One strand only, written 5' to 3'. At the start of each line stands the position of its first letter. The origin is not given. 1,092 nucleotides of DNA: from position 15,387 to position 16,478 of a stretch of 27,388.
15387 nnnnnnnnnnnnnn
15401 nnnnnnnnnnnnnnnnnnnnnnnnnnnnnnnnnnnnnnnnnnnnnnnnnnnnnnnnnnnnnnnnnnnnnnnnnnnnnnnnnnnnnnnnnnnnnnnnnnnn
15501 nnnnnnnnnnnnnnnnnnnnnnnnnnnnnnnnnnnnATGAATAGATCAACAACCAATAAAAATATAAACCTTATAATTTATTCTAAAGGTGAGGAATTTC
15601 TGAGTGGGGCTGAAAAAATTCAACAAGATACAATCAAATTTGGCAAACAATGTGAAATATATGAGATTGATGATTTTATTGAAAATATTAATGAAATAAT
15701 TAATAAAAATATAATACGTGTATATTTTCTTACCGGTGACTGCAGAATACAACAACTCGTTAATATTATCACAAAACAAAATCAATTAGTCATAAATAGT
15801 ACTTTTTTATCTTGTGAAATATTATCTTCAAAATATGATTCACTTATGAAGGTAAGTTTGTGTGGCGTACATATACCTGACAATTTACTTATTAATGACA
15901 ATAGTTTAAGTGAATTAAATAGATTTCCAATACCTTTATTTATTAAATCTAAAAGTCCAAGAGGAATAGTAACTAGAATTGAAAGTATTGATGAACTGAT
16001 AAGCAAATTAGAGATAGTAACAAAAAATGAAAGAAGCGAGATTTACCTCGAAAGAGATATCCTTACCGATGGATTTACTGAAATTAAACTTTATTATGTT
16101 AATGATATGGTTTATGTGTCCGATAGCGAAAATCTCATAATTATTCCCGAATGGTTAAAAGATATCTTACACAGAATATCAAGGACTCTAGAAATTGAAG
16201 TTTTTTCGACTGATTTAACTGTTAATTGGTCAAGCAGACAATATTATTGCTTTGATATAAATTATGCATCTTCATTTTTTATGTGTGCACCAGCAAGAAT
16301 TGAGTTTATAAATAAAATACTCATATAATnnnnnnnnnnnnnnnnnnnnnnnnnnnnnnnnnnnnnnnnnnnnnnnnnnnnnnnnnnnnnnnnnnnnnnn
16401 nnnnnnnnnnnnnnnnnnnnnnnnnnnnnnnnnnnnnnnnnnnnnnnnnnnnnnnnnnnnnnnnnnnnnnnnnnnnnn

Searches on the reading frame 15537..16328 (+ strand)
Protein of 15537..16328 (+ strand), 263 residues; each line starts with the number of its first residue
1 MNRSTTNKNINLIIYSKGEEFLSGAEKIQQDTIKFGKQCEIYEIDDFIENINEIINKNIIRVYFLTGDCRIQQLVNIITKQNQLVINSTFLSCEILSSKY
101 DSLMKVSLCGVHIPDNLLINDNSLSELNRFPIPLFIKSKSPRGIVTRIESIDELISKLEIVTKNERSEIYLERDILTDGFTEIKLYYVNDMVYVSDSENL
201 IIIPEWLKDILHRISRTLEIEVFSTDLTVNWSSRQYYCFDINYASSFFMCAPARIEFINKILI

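Call 4: search_protein_families(library=pfam, proteins=[window:15537-16328:+], max_evalue=0.01)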
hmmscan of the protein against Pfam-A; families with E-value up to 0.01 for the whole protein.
window:15537-16328:+ (263 aa): 0 families

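Call 45: search_protein_families(library=ncbifam, proteins=[window:15537-16328:+], max_evalue=1)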
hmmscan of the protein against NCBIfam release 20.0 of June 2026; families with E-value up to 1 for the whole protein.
window:15537-16328:+ (263 aa): 0 families

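Call 84: search_solved_structures(query=window:15537-16328:+, max_evalue=1)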
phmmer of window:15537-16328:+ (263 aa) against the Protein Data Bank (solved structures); distinct sequences matched with E-value up to 1: 1.
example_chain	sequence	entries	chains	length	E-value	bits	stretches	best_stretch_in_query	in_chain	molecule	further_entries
7p3t_A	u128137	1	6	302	0.44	13.4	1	209-253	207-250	Branched-chain amino acid aminotransferase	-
